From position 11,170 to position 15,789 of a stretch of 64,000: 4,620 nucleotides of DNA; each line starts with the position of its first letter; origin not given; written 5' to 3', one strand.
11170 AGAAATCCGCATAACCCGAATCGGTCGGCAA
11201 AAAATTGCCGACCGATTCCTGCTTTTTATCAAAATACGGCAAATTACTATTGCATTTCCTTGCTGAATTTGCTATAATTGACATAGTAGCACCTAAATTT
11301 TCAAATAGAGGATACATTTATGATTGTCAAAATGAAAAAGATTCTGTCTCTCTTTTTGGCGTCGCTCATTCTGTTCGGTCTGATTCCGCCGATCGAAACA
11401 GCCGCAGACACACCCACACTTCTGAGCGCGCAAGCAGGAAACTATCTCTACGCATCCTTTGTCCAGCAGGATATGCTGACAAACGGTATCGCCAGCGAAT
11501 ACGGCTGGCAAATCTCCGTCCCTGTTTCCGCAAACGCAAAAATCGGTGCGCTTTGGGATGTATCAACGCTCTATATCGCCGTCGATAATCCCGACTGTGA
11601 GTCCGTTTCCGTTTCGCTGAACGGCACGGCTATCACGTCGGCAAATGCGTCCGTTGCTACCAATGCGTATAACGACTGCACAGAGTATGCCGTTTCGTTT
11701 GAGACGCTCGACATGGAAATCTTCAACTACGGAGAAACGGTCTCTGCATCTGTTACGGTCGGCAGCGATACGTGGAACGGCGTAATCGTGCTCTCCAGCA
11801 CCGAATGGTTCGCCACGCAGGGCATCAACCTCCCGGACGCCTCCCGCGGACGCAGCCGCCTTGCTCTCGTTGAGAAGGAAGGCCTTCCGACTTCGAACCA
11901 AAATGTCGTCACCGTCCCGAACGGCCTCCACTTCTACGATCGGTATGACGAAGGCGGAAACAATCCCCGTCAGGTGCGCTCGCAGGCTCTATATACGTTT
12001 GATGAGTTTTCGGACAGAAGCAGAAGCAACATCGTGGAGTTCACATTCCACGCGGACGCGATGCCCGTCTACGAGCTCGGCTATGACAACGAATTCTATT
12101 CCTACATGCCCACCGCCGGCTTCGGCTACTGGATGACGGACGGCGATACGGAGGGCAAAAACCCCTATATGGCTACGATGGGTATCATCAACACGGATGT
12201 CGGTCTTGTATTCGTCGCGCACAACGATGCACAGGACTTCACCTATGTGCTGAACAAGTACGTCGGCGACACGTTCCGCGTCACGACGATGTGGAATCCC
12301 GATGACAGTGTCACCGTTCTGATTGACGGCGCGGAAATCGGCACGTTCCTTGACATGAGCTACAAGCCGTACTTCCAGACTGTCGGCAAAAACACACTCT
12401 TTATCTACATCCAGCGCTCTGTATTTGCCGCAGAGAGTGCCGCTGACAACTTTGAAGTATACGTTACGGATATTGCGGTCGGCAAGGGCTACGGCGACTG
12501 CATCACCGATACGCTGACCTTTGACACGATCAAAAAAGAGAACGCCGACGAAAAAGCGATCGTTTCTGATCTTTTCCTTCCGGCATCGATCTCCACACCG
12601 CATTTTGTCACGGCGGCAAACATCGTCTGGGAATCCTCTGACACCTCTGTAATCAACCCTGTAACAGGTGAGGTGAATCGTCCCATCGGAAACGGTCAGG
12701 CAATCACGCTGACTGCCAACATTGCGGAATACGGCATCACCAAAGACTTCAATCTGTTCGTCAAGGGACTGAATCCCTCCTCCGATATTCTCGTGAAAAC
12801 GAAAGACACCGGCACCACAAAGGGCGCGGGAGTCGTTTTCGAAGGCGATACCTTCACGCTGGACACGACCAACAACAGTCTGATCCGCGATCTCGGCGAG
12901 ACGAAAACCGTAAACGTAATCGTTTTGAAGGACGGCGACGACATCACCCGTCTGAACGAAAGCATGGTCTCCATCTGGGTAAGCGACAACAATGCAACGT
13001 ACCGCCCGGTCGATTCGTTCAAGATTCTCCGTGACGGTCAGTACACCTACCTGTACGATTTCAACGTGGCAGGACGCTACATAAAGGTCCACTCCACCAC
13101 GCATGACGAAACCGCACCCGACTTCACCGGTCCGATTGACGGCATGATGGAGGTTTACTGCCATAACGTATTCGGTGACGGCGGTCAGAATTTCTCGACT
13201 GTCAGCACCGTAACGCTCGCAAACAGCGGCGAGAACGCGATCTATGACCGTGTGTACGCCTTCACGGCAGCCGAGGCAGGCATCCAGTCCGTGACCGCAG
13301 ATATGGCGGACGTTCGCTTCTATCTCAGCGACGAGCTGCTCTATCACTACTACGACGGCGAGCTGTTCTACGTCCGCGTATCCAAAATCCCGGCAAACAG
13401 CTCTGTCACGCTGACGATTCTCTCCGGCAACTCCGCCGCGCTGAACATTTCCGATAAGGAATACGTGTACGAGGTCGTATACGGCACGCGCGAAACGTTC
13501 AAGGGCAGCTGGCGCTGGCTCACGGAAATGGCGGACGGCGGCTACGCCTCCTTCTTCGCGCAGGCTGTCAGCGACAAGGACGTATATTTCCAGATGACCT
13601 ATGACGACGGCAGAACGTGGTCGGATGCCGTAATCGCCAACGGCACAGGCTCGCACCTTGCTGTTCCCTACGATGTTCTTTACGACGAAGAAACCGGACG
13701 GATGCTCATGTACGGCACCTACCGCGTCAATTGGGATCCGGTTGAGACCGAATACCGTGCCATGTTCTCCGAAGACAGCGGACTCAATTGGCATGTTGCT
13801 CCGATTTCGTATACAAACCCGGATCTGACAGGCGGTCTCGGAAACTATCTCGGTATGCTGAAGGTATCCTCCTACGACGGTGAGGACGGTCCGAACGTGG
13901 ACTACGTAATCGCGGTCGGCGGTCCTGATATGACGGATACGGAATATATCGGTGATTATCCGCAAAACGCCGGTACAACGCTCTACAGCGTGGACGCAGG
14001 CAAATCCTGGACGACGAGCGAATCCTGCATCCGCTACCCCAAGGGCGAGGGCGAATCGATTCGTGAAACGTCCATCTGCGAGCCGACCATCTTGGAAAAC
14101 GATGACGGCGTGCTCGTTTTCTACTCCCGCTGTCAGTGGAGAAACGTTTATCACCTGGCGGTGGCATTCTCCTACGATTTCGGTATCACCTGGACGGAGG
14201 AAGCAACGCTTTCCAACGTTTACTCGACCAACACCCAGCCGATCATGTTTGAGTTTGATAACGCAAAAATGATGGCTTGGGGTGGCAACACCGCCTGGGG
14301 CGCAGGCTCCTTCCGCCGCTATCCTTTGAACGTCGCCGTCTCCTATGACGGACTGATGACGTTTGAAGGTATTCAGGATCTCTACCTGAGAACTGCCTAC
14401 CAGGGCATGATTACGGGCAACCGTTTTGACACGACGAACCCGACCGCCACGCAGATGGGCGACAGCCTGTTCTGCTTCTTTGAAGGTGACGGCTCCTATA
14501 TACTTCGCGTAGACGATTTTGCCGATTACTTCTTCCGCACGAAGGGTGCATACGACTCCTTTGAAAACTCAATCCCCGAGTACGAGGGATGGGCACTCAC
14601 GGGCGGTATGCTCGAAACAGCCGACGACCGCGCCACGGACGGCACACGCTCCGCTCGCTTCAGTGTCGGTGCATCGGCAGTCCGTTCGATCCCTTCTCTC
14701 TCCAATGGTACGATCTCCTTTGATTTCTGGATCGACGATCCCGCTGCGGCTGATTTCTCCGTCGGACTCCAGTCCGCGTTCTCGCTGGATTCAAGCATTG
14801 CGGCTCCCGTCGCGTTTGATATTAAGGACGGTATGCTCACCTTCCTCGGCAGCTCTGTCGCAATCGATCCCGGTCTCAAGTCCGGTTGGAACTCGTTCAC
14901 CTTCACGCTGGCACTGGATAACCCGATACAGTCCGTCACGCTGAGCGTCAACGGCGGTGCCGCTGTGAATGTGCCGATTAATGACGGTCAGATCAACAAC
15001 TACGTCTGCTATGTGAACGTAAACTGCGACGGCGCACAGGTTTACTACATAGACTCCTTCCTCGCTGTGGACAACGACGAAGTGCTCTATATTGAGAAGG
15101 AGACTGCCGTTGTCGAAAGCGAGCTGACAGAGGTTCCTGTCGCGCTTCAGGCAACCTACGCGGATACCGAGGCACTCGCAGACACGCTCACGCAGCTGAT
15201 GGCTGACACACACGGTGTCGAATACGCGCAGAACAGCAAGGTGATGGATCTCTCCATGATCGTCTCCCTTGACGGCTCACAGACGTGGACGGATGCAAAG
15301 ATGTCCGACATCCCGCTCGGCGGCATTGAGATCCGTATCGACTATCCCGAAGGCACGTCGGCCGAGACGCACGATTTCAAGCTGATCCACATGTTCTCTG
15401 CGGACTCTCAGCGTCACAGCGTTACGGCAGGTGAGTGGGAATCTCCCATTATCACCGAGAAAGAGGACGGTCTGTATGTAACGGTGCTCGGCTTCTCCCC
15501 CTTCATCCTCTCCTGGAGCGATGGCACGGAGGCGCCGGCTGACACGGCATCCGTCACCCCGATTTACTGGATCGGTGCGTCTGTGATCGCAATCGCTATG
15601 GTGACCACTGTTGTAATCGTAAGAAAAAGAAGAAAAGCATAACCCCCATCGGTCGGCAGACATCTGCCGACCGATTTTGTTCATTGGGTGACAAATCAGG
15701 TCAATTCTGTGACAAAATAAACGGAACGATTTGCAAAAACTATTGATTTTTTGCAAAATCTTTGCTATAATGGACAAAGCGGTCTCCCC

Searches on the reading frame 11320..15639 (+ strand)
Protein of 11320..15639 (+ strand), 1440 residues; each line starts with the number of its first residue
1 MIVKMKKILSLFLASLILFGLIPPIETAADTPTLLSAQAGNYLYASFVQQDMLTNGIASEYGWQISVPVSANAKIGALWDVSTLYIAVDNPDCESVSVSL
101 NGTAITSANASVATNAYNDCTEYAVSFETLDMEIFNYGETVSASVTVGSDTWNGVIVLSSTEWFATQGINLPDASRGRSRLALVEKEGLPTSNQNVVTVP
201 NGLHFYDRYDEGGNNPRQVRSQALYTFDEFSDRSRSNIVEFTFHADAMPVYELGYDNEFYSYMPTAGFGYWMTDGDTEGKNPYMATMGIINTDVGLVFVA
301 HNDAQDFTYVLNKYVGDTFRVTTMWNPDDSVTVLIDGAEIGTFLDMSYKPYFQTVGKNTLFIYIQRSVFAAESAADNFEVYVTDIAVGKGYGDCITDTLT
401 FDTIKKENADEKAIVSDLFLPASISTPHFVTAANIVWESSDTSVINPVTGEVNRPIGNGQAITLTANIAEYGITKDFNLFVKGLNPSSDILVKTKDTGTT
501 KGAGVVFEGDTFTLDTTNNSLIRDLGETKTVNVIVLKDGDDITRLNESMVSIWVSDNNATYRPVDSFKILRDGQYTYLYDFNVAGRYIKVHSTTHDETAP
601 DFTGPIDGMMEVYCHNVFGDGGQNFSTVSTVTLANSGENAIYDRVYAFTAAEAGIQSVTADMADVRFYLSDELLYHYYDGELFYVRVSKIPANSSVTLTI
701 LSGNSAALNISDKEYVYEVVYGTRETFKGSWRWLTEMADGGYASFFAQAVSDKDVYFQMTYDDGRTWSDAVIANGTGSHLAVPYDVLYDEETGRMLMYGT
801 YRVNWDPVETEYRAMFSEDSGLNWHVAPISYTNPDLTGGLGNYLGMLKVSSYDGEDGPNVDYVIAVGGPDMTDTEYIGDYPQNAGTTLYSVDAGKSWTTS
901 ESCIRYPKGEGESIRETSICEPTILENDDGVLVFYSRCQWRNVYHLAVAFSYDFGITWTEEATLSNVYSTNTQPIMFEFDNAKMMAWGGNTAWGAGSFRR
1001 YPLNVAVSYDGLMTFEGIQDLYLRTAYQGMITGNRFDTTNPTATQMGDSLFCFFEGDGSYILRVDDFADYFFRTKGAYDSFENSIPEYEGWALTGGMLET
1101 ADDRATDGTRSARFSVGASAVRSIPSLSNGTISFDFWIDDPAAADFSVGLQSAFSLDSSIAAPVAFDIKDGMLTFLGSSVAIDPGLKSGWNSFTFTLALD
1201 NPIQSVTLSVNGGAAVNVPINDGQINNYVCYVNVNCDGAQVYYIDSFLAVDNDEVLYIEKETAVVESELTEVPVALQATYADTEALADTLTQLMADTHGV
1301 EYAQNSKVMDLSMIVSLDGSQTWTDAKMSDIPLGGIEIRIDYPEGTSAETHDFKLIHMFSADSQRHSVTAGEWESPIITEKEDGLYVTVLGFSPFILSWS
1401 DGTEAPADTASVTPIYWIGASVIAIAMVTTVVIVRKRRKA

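Call 6: search_protein_families(library=ncbifam, proteins=[window:11320-15639:+], max_evalue=1)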
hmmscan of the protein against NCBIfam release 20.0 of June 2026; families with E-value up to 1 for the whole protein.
window:11320-15639:+ (1440 aa): 0 families

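Call 7: search_protein_families(library=pfam, proteins=[window:11320-15639:+], max_evalue=0.1)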
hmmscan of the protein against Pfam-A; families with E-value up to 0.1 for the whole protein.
window:11320-15639:+ (1440 aa): 6 families
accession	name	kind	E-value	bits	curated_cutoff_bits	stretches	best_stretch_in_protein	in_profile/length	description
PF13088.12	BNR_2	-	2.9e-08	33.8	31.4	1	754-1025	19-258/277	BNR repeat-like domain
PF20578.4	aBig_2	-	6e-07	29.6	27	1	408-482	15-87/89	Atrophied bacterial Ig domain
PF22633.2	F5_F8_type_C_2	-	9e-05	23.5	27.8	1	516-590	17-91/91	NedA-like, galactose-binding domain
PF00754.31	F5_F8_type_C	-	0.00043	20.9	28.2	1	519-596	35-117/127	F5/8 type C domain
PF10102.14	DUF2341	-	0.00089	20.1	23.4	1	663-725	3-73/84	Domain of unknown function (DUF2341)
PF02012.26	BNR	-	0.00092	19.3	27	0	950-959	2-11/12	BNR/Asp-box repeat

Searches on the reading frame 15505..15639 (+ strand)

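Call 8: search_protein_families(library=ncbifam, proteins=[window:15505-15639:+], max_evalue=10)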
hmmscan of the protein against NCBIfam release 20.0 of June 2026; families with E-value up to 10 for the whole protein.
seq(45 aa): 4 families
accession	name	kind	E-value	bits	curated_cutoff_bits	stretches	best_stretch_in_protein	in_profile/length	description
NF045529.2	Heimdall-CTERM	domain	0.012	16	24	1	27-44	8-25/26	Heimdall-CTERM domain-containing surface protein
NF041738.1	GG_III-CTERM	domain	0.032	14.1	22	1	24-44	7-28/28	GGIII-like transmembrane region-containing protein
NF033507.3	Loki-CTERM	subfamily_domain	0.064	13.6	19.9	1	27-44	9-26/27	Loki-CTERM sorting domain-containing protein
TIGR01167.1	LPXTG_anchor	domain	0.13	13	15.9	1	19-44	12-33/34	LPXTG cell wall anchor domain-containing protein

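Call 9: search_protein_families(library=pfam, proteins=[window:15505-15639:+], max_evalue=10)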
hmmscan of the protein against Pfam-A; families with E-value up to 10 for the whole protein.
seq(45 aa): 1 family
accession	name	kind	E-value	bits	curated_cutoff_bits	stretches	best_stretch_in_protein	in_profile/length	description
PF23600.1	DUF7139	-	0.019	15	30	1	4-44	111-149/150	Domain of unknown function (DUF7139)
